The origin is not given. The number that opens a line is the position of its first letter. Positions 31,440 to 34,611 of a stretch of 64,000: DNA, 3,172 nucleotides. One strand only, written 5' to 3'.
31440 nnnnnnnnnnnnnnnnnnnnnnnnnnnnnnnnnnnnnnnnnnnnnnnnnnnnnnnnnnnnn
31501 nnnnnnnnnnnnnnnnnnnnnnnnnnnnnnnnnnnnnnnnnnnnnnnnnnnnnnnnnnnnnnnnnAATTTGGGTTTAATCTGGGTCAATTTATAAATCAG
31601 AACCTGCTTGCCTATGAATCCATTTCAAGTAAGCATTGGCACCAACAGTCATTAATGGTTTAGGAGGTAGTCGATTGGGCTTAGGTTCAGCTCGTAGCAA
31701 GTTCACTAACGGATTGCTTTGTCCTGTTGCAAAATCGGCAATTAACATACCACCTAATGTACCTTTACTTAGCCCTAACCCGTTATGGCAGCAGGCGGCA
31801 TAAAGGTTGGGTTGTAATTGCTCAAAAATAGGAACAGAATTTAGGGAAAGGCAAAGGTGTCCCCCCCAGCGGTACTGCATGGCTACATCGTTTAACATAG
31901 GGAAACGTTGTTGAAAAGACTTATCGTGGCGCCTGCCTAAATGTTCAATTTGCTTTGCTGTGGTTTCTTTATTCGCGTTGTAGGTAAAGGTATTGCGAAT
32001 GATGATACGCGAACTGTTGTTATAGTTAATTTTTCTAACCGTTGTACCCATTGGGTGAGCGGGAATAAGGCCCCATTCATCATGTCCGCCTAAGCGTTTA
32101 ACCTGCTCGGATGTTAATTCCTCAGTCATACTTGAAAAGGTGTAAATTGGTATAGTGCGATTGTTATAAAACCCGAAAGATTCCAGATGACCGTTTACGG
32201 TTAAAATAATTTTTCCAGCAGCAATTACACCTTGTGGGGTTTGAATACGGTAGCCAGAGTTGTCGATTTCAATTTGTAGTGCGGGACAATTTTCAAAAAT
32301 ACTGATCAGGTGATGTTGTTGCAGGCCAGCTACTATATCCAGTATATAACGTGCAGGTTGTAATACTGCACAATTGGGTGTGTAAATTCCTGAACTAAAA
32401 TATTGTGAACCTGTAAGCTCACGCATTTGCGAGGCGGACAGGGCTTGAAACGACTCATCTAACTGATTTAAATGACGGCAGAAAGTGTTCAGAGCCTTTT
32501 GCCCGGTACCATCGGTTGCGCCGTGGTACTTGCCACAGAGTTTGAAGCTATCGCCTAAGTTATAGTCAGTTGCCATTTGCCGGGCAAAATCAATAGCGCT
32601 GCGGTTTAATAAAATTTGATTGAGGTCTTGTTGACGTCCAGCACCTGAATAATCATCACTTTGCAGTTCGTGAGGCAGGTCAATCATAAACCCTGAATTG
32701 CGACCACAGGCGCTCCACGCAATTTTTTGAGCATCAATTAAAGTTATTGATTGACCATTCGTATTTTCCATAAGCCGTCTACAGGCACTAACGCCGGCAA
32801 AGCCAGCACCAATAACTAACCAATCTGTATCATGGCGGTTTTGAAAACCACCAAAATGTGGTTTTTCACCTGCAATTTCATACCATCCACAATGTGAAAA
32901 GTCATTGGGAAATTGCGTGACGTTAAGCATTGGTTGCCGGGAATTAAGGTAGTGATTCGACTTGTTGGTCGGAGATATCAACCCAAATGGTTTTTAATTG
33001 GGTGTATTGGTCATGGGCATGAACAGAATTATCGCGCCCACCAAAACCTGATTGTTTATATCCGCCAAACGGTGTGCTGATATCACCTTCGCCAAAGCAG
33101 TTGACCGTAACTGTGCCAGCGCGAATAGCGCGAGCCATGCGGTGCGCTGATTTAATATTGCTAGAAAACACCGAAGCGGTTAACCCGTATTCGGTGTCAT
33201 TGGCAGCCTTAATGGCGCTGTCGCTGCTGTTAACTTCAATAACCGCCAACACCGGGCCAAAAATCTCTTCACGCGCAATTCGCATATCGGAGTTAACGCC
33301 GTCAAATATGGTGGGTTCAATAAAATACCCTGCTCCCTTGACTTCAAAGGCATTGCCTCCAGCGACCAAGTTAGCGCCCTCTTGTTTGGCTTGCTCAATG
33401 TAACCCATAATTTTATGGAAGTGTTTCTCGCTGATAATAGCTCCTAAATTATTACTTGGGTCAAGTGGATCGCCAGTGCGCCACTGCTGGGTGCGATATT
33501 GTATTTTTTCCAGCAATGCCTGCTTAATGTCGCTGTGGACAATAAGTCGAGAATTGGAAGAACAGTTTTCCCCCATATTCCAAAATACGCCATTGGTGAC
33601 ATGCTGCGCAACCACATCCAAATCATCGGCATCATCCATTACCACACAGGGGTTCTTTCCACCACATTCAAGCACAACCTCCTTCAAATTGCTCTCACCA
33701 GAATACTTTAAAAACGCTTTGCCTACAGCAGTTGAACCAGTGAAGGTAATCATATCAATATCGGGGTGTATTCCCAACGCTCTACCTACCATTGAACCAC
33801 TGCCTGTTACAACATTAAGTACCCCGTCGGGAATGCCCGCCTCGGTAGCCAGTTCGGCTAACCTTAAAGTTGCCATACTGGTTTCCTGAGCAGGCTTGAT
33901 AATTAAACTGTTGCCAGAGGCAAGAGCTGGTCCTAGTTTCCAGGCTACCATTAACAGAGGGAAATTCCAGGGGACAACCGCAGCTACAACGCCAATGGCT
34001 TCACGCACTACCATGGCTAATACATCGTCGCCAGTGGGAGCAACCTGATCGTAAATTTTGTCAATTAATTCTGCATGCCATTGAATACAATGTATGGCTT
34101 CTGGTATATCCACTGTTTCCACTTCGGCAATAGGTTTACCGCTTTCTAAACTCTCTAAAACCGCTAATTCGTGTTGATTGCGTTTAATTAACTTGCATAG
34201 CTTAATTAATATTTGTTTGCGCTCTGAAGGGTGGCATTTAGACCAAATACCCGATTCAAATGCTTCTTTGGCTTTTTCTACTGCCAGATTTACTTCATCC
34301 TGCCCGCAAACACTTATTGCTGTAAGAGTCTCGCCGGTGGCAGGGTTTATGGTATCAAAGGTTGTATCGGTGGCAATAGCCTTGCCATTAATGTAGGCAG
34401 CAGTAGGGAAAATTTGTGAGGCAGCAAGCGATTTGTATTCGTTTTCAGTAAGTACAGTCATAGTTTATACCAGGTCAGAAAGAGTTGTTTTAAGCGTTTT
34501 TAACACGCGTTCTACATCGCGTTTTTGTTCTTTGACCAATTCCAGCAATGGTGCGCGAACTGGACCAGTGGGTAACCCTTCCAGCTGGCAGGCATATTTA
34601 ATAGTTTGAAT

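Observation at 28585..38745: Catabolic operon around a non-pyrrolysine MttB-family methyltransferase with no corrinoid partner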

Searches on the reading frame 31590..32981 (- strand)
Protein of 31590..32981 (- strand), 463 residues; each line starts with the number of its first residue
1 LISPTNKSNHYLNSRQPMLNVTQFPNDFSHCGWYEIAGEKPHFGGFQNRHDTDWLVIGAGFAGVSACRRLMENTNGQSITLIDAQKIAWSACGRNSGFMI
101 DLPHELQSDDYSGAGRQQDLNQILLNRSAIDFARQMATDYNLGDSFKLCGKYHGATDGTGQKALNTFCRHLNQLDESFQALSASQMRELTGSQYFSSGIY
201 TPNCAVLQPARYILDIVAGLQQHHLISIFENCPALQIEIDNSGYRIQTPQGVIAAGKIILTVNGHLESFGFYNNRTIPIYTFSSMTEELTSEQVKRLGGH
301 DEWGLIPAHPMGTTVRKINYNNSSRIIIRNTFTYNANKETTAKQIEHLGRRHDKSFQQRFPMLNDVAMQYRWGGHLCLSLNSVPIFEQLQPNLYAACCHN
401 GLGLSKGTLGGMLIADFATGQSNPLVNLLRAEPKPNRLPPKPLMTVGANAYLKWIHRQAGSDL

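Call 3: search_protein_families(library=pfam, proteins=[window:31590-32981:-])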
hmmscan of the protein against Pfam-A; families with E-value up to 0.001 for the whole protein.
window:31590-32981:- (463 aa): 1 family
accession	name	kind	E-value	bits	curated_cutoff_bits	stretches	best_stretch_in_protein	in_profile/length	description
PF01266.30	DAO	-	1.3e-38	133.8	27.9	1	53-416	1-352/353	FAD dependent oxidoreductase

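Call 4: search_protein_families(library=ncbifam, proteins=[window:31590-32981:-])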
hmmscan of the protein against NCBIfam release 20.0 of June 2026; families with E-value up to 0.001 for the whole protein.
window:31590-32981:- (463 aa): 8 families
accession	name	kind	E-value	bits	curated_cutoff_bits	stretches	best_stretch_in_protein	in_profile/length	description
TIGR03329.1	Phn_aa_oxid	hypoth_equivalog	3e-30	105.4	632.8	1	47-457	20-430/460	putative aminophosphonate oxidoreductase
NF050086.1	pipecolate_AmaA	exception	1e-28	100.2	600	1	30-423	4-385/425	L-pipecolate oxidase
TIGR03197.1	MnmC_Cterm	equivalog_domain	2.9e-18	66.1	174.2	1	55-266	3-202/400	FAD-dependent 5-carboxymethylaminomethyl-2-thiouridine(34) oxidoreductase MnmC1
NF002480.1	PRK01747.1-1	equivalog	5.6e-17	61.4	540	1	50-281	247-465/645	bifunctional tRNA (5-methylaminomethyl-2-thiouridine)(34)-methyltransferase MnmC2/FAD-dependent 5-carboxymethylaminomethyl-2-thiouridine(34)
TIGR03364.1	HpnW_proposed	hypoth_equivalog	2.3e-07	30.3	285.1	1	53-265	2-196/365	TIGR03364 family FAD-dependent oxidoreductase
NF008726.1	PRK11728.1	equivalog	0.00013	21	299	1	53-255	2-191/389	L-2-hydroxyglutarate oxidase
TIGR02485.1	CobZ_N-term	equivalog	0.00046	19.1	372.55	1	53-133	3-85/437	FAD-dependent tricarballylate dehydrogenase TcuA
TIGR02352.1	thiamin_ThiO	equivalog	0.00096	18.3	250.8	0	55-261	2-202/351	glycine oxidase ThiO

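Call 44: search_solved_structures(query=window:31590-32981:-, max_evalue=1e-8)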
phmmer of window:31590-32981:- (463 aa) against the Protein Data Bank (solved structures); distinct sequences matched with E-value up to 1e-8: 0.

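Call 100: predict_structure(alignment_id=A2)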
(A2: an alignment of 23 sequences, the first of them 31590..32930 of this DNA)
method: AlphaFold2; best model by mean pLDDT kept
length: 446 residues; sequences in the alignment: 23
mean_pLDDT: 87.7   pTM: 0.90
mean pLDDT of the five models: 87.7, 87.6, 87.5, 87.2, 86.9
residues with pLDDT >= 90: 223; 70-90: 202; 50-70: 13; < 50: 8
segments of 3 or more residues with pLDDT < 50: 89-96
pLDDT, mean of each block of 10 residues (from residue 1): 84 87 82 96 95 95 94 83 65 52 86 95 90 88 85 88 96 94 90 93 94 94 91 95 89 84 89 95 87 83 89 82 87 93 95 86 83 94 69 96 95 87 86 84 76
secondary structure, 60 per line:
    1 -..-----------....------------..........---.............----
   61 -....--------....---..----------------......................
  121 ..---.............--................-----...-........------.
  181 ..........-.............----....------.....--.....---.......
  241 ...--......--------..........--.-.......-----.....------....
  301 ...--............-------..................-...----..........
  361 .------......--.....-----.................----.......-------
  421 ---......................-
elements in order: H15-18 E31-40 H44-56 E62-65 H74-77 H99-122 E129-138 H141-156 E162-164 H166-173 E180-190 H192-204 E209-212 E219-223 E226-230 E234-243 H246-251 E260-269 H274-280 E286-290 E297-303 E306-317 H325-342 E351-361 E368-373 E376-380 H386-402 H407-413 H424-445

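Call 102: fold_search(model_id=the predicted structure, library=pdb)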
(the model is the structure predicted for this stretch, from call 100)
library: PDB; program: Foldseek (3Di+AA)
matches with E <= 10: 1904; with E <= 0.001: 1111
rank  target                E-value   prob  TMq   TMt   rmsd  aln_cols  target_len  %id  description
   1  5fjm_A                1.0e-23  1.00  0.67  0.67   5.5       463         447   15  Structure of L-Amino acid deaminase from Proteus myxofaciens (released 2016-04-06)
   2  4pab_A                1.8e-22  1.00  0.62  0.36   4.5       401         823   15  Crystal structure of the precursor form of rat DMGDH complexed with tetrahydrofolate (released 2014-06-18)
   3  5hxw_A                1.8e-22  1.00  0.65  0.66   5.6       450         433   13  L-amino acid deaminase from Proteus vulgaris (released 2016-08-03)
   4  5hxw_B                3.6e-22  1.00  0.66  0.68   5.6       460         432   13  L-amino acid deaminase from Proteus vulgaris (released 2016-08-03)
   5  5i39                  3.6e-22  1.00  0.62  0.71   5.1       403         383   14  High resolution structure of L-amino acid deaminase from Proteus vulgaris with the deletion of the specific insertion se (released 2016-08-03)
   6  4pab_B                4.7e-22  1.00  0.61  0.35   4.8       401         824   15  Crystal structure of the precursor form of rat DMGDH complexed with tetrahydrofolate (released 2014-06-18)
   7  4ysh_B                8.4e-22  1.00  0.66  0.79   3.9       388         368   14  Crystal structure of glycine oxidase from Geobacillus kaustophilus (released 2016-03-23)
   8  5hxw_C                1.0e-21  1.00  0.65  0.68   5.6       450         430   13  L-amino acid deaminase from Proteus vulgaris (released 2016-08-03)
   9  3ad9_B                1.2e-21  1.00  0.66  0.73   3.9       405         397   15  Heterotetrameric Sarcosine Oxidase from Corynebacterium sp. U-96 sarcosine-reduced form (released 2010-08-25)
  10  1y56_B                2.0e-21  1.00  0.63  0.73   4.8       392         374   15  Crystal structure of L-proline dehydrogenase from P.horikoshii (released 2005-07-26)
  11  3ada_B                2.4e-21  1.00  0.66  0.73   4.1       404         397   15  Heterotetrameric Sarcosine Oxidase from Corynebacterium sp. U-96 in complex with sulfite (released 2010-08-25)
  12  5l46_A                2.5e-21  1.00  0.62  0.36   4.5       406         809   14  Crystal structure of human dimethylglycine-dehydrogenase (released 2016-08-17)
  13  4p9s_A                3.3e-21  1.00  0.63  0.37   4.5       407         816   14  Crystal structure of the mature form of rat DMGDH (released 2014-06-18)
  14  1vrq_B                3.5e-21  1.00  0.65  0.71   4.1       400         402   14  Crystal Structure of Heterotetrameric Sarcosine Oxidase from Corynebacterium sp. U-96 in complex with Folinic Acid (released 2005-07-05)
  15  5l46_B                4.7e-21  1.00  0.63  0.37   4.3       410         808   14  Crystal structure of human dimethylglycine-dehydrogenase (released 2016-08-17)
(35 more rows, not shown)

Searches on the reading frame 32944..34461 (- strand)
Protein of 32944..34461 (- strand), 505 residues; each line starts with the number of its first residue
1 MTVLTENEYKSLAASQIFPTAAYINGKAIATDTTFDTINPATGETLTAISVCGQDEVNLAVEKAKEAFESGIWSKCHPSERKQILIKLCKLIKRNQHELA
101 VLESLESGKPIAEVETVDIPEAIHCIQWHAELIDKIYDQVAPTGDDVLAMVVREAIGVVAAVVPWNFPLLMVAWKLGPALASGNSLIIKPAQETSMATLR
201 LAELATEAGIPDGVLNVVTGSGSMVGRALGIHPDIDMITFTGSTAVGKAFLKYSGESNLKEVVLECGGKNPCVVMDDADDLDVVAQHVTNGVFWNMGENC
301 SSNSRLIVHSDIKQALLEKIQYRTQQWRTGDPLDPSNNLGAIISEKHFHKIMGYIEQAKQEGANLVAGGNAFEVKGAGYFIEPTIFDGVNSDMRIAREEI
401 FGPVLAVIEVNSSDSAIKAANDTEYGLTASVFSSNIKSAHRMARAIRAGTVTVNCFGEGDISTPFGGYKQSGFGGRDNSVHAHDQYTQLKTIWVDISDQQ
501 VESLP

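Call 3: search_protein_families(library=pfam, proteins=[window:32944-34461:-])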
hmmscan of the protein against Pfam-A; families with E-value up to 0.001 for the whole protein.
window:32944-34461:- (505 aa): 1 family
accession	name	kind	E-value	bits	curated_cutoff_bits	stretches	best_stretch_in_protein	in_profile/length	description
PF00171.27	Aldedh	-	5.5e-170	566.3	23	1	32-492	6-461/461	Aldehyde dehydrogenase family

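Call 4: search_protein_families(library=ncbifam, proteins=[window:32944-34461:-])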
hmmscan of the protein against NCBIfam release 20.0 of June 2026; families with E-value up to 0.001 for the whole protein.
window:32944-34461:- (505 aa): 45 families (the best 25 are shown)
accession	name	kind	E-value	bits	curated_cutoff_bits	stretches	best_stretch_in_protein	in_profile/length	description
NF007352.0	PRK09847.1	equivalog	2.1e-163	544.4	850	1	15-496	15-493/495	aldehyde dehydrogenase PuuC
NF009725.0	PRK13252.1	equivalog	9.8e-144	479.4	593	1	21-499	8-484/488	betaine-aldehyde dehydrogenase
TIGR01804.1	BADH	equivalog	4.8e-142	473.7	668.6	1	24-490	2-467/467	betaine-aldehyde dehydrogenase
TIGR02299.1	HpaE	equivalog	7.2e-135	450.3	638.35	1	22-503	3-485/488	5-carboxymethyl-2-hydroxymuconate semialdehyde dehydrogenase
NF010000.0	PRK13473.1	subfamily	2e-130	435.6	615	1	21-496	4-474/475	aminobutyraldehyde dehydrogenase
NF045736.1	PaDhStyDRhodo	equivalog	3.8e-129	431.3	800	1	19-474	2-458/479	phenylacetaldehyde dehydrogenase StyD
NF045735.1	PaDhStyDPseudo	equivalog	1e-126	423.5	850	1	21-493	4-480/483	phenylacetaldehyde dehydrogenase StyD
NF050026.1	AcaldDHExaC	equivalog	3.6e-122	408.5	900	1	22-500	18-499/503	acetaldehyde dehydrogenase ExaC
TIGR03216.1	OH_muco_semi_DH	equivalog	1.7e-120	402.9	693.25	1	22-494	3-479/481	2-hydroxymuconic semialdehyde dehydrogenase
NF042993.1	AlphKGSA_gudD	equivalog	3.1e-117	392.3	770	1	22-494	6-480/481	alpha-ketoglutaric semialdehyde dehydrogenase GucD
TIGR01780.1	SSADH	subfamily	1e-114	383.9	646.35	1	38-490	2-448/448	succinate-semialdehyde dehydrogenase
NF052305.1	DioxValDhHalo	equivalog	3.7e-108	362.5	750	1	22-494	7-481/483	2,5-dioxovalerate dehydrogenase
NF002852.0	PRK03137.1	subfamily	9.9e-108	361.1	648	1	23-492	40-510/514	L-glutamate gamma-semialdehyde dehydrogenase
NF040648.1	lactal_redase_Meth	equivalog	1.4e-106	357.3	650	1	23-494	2-462/463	lactaldehyde dehydrogenase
NF006916.0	PRK09407.1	equivalog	1.2e-105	354.2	521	1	26-492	27-490/526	succinic semialdehyde dehydrogenase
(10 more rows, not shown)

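Call 45: search_solved_structures(query=window:32944-34461:-, max_evalue=1e-120)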
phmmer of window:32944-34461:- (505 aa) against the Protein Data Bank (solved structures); distinct sequences matched with E-value up to 1e-120: 6.
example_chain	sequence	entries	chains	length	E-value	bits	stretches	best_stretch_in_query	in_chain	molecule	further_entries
7uyy_A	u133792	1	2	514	4.9e-194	648.5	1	3-497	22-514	Aldehyde dehydrogenase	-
4lih_A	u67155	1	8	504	3.7e-155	520.3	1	4-493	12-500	Gamma-glutamyl-gamma-aminobutyraldehyde dehydrogenase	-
5iuu_A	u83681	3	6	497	9.8e-155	518.9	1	1-495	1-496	Aldehyde dehydrogenase family protein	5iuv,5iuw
6b4r_A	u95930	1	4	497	4.1e-154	516.9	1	1-495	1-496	KauB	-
7jso_A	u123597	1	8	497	1.8e-153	514.7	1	1-495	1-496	Aldehyde dehydrogenase family protein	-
4pz2_A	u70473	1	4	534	5.7e-122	410.9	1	18-493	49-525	ZmALDH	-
